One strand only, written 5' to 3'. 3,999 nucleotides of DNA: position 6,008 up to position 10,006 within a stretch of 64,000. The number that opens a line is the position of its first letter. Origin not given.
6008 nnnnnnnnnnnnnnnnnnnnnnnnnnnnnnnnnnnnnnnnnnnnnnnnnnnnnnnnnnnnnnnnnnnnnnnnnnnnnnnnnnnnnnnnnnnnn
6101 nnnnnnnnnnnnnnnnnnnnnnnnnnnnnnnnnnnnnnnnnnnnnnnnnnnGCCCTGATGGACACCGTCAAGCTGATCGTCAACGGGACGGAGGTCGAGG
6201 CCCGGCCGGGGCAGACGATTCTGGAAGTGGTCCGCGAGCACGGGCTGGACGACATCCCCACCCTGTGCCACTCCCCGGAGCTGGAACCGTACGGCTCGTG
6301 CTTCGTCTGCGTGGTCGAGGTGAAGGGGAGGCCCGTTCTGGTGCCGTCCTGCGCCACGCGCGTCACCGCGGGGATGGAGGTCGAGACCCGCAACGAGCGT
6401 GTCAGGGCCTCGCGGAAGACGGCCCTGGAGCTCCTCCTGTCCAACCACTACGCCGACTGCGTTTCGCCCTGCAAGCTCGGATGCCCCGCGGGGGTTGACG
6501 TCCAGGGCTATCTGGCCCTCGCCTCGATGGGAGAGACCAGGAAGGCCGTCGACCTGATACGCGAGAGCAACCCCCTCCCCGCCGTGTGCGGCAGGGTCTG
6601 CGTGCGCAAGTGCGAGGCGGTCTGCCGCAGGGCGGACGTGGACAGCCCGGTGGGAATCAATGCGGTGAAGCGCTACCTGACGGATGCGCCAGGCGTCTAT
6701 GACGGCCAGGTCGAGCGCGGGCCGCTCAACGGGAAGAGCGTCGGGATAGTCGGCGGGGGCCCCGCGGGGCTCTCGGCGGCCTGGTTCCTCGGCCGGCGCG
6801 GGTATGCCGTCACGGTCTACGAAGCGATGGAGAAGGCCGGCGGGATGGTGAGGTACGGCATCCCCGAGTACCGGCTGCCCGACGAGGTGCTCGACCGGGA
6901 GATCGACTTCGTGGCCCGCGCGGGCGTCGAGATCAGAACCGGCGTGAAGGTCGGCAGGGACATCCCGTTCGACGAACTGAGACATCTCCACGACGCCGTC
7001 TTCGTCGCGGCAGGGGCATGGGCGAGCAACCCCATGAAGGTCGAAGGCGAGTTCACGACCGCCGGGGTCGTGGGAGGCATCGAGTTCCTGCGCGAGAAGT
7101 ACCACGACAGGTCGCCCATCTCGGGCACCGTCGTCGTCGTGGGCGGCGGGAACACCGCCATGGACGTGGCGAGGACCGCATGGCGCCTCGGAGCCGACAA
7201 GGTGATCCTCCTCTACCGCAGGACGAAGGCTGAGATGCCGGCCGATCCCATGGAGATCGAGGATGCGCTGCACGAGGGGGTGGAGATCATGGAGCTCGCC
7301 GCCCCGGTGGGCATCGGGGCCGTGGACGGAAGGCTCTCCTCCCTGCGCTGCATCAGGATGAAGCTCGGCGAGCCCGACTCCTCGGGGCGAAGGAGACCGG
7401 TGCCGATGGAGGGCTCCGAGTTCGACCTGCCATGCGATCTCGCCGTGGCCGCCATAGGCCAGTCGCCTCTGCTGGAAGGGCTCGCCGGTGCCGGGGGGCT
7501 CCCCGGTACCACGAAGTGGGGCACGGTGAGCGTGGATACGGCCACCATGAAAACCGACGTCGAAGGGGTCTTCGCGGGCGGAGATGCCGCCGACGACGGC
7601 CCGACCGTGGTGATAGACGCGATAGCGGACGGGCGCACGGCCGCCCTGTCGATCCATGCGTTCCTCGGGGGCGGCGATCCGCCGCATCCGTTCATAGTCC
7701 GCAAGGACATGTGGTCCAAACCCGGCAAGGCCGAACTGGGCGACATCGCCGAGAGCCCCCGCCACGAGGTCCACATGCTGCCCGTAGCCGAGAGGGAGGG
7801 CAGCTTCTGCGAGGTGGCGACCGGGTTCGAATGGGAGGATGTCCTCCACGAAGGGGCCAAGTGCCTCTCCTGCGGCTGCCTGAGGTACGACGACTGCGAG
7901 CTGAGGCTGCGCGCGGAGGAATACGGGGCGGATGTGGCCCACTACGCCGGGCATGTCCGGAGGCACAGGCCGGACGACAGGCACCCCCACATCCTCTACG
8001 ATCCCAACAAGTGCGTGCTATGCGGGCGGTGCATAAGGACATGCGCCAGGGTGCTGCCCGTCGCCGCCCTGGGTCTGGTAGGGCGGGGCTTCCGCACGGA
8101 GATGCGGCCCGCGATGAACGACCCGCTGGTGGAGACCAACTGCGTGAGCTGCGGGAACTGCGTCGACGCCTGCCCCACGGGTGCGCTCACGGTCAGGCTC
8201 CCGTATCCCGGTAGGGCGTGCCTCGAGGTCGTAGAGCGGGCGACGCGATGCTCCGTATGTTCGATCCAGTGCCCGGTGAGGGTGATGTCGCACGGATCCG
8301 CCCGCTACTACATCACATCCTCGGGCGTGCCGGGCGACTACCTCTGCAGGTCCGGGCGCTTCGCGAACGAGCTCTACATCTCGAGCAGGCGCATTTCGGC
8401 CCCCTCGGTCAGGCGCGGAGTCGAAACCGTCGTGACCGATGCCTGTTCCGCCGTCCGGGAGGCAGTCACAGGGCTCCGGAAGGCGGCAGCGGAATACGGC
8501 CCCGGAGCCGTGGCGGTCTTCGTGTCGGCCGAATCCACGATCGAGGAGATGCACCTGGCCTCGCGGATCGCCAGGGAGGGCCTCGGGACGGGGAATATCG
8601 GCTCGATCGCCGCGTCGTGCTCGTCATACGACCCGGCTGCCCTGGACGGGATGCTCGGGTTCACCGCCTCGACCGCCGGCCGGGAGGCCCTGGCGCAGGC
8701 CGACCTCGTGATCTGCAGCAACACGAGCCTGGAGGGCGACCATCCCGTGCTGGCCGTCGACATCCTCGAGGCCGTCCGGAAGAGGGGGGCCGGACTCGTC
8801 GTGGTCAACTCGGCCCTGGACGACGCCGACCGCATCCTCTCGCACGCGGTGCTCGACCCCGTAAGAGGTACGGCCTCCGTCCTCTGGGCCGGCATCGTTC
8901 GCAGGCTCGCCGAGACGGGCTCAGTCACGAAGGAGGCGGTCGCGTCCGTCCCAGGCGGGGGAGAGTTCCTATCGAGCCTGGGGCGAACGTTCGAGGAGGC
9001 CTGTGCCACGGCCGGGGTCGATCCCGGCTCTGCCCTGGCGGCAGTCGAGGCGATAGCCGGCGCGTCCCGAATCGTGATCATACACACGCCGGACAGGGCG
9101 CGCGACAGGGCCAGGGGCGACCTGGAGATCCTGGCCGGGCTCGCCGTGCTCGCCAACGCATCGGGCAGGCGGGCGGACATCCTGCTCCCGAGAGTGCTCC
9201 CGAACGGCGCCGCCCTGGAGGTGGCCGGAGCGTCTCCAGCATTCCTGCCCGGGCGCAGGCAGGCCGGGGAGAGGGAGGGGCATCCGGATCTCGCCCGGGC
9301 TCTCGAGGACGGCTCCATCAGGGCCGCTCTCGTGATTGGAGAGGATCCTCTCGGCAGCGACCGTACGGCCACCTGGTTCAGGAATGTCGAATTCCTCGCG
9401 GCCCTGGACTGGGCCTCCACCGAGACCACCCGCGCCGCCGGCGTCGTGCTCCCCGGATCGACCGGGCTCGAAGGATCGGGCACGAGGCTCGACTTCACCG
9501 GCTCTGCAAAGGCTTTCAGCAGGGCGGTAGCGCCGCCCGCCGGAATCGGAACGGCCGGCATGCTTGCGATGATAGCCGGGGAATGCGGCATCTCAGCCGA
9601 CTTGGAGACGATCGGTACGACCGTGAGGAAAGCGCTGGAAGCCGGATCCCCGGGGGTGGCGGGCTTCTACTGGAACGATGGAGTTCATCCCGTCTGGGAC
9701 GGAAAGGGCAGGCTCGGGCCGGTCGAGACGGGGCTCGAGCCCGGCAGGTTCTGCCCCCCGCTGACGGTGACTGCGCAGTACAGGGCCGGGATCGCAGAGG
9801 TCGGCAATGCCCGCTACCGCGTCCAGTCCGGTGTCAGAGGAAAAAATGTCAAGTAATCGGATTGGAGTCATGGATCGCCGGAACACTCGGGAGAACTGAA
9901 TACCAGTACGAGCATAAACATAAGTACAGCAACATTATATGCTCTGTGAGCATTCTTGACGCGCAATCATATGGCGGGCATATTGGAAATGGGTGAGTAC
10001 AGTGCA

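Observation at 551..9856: Single 9.3-kb operon combining canonical NfnAB with a StnABC-like (Sporomusa-type Nfn) NuoEFG module and an embedded regulator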

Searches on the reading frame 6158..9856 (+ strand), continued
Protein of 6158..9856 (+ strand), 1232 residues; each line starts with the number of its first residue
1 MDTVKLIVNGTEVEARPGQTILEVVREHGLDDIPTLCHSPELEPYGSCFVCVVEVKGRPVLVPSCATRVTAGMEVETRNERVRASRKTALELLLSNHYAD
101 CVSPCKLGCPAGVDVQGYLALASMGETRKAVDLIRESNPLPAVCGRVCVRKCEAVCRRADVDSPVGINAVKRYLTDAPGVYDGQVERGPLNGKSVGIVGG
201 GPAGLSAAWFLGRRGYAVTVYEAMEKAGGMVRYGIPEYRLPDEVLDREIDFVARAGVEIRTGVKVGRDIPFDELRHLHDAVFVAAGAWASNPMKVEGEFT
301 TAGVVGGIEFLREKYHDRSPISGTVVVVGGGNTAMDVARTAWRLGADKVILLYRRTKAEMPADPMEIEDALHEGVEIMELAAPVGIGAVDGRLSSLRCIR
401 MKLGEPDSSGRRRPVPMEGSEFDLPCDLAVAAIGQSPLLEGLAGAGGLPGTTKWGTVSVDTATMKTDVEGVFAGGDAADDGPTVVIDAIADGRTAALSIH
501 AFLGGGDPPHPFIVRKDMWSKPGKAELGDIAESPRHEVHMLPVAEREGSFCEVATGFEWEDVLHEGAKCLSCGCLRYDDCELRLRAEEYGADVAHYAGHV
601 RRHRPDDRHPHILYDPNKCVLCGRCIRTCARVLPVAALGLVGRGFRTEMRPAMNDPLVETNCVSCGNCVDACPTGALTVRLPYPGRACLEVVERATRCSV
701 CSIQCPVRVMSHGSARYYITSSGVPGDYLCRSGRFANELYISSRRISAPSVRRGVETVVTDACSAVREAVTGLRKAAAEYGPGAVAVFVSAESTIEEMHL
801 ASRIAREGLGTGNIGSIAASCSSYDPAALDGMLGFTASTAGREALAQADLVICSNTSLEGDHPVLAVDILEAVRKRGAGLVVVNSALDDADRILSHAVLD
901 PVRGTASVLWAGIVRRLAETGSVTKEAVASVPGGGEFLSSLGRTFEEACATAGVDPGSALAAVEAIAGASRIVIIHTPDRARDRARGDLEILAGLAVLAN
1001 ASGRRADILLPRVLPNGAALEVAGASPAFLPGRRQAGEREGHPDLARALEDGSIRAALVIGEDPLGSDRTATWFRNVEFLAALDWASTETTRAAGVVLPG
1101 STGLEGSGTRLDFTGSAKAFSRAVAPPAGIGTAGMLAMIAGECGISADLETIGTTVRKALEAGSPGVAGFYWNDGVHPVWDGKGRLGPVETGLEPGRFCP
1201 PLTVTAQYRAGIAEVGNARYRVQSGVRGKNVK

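Call 56: search_protein_families(library=pfam, proteins=[L001:1400-4366:+], max_evalue=0.001)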
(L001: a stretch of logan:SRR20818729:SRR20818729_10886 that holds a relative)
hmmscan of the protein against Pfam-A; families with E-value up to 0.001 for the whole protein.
L001:1400-4366:+ (989 aa): 2 families
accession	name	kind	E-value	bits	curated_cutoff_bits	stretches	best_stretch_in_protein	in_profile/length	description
PF01326.24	PPDK_N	-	2.4e-32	113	27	1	435-804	3-310/328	Pyruvate phosphate dikinase, AMP/ATP-binding domain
PF00072.30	Response_reg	-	2.5e-07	31.3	30.2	1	68-139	27-97/111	Response regulator receiver domain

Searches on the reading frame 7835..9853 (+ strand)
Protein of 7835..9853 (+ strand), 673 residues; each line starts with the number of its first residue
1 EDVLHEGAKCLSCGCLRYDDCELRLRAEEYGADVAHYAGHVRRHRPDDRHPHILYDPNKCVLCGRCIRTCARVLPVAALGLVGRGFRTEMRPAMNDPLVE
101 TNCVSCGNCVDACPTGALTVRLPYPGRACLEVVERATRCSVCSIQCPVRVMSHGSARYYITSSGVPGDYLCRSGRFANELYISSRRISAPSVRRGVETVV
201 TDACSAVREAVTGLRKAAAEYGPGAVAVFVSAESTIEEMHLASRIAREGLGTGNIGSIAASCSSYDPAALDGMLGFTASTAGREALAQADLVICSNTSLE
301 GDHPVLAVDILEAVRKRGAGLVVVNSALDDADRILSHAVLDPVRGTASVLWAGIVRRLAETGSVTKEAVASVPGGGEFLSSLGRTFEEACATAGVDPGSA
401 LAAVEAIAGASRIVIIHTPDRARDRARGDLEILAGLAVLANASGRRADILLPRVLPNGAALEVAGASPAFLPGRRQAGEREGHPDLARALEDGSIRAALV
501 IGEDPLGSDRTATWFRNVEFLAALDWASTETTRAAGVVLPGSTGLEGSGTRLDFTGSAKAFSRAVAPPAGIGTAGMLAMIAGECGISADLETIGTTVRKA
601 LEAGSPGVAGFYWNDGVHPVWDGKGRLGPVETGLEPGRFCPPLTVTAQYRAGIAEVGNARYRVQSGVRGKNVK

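Call 44: search_solved_structures(query=window:7835-9853:+, max_evalue=1e-30, show_alignments=3)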
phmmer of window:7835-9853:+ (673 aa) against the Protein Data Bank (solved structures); distinct sequences matched with E-value up to 1e-30: 6.
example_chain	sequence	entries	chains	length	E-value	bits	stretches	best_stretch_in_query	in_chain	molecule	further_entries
9bov_A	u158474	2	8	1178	3.5e-62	214.1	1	3-597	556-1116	Molybdopterin oxidoreductase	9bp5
8oh5_C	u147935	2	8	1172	6.3e-56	193.4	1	1-309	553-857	Formate dehydrogenase-O, major subunit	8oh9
6tg9_A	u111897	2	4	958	3.9e-38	134.7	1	10-326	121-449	Formate dehydrogenase subunit alpha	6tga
8rqz_C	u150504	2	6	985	6.2e-35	124.1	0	134-414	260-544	Probable oxidoreductase YjgC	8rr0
9gzq_A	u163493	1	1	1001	6.7e-35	124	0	134-414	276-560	Probable oxidoreductase YjgC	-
9wxb_B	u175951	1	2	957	7.6e-34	120.5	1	46-586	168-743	Formate dehydrogenase alpha subunit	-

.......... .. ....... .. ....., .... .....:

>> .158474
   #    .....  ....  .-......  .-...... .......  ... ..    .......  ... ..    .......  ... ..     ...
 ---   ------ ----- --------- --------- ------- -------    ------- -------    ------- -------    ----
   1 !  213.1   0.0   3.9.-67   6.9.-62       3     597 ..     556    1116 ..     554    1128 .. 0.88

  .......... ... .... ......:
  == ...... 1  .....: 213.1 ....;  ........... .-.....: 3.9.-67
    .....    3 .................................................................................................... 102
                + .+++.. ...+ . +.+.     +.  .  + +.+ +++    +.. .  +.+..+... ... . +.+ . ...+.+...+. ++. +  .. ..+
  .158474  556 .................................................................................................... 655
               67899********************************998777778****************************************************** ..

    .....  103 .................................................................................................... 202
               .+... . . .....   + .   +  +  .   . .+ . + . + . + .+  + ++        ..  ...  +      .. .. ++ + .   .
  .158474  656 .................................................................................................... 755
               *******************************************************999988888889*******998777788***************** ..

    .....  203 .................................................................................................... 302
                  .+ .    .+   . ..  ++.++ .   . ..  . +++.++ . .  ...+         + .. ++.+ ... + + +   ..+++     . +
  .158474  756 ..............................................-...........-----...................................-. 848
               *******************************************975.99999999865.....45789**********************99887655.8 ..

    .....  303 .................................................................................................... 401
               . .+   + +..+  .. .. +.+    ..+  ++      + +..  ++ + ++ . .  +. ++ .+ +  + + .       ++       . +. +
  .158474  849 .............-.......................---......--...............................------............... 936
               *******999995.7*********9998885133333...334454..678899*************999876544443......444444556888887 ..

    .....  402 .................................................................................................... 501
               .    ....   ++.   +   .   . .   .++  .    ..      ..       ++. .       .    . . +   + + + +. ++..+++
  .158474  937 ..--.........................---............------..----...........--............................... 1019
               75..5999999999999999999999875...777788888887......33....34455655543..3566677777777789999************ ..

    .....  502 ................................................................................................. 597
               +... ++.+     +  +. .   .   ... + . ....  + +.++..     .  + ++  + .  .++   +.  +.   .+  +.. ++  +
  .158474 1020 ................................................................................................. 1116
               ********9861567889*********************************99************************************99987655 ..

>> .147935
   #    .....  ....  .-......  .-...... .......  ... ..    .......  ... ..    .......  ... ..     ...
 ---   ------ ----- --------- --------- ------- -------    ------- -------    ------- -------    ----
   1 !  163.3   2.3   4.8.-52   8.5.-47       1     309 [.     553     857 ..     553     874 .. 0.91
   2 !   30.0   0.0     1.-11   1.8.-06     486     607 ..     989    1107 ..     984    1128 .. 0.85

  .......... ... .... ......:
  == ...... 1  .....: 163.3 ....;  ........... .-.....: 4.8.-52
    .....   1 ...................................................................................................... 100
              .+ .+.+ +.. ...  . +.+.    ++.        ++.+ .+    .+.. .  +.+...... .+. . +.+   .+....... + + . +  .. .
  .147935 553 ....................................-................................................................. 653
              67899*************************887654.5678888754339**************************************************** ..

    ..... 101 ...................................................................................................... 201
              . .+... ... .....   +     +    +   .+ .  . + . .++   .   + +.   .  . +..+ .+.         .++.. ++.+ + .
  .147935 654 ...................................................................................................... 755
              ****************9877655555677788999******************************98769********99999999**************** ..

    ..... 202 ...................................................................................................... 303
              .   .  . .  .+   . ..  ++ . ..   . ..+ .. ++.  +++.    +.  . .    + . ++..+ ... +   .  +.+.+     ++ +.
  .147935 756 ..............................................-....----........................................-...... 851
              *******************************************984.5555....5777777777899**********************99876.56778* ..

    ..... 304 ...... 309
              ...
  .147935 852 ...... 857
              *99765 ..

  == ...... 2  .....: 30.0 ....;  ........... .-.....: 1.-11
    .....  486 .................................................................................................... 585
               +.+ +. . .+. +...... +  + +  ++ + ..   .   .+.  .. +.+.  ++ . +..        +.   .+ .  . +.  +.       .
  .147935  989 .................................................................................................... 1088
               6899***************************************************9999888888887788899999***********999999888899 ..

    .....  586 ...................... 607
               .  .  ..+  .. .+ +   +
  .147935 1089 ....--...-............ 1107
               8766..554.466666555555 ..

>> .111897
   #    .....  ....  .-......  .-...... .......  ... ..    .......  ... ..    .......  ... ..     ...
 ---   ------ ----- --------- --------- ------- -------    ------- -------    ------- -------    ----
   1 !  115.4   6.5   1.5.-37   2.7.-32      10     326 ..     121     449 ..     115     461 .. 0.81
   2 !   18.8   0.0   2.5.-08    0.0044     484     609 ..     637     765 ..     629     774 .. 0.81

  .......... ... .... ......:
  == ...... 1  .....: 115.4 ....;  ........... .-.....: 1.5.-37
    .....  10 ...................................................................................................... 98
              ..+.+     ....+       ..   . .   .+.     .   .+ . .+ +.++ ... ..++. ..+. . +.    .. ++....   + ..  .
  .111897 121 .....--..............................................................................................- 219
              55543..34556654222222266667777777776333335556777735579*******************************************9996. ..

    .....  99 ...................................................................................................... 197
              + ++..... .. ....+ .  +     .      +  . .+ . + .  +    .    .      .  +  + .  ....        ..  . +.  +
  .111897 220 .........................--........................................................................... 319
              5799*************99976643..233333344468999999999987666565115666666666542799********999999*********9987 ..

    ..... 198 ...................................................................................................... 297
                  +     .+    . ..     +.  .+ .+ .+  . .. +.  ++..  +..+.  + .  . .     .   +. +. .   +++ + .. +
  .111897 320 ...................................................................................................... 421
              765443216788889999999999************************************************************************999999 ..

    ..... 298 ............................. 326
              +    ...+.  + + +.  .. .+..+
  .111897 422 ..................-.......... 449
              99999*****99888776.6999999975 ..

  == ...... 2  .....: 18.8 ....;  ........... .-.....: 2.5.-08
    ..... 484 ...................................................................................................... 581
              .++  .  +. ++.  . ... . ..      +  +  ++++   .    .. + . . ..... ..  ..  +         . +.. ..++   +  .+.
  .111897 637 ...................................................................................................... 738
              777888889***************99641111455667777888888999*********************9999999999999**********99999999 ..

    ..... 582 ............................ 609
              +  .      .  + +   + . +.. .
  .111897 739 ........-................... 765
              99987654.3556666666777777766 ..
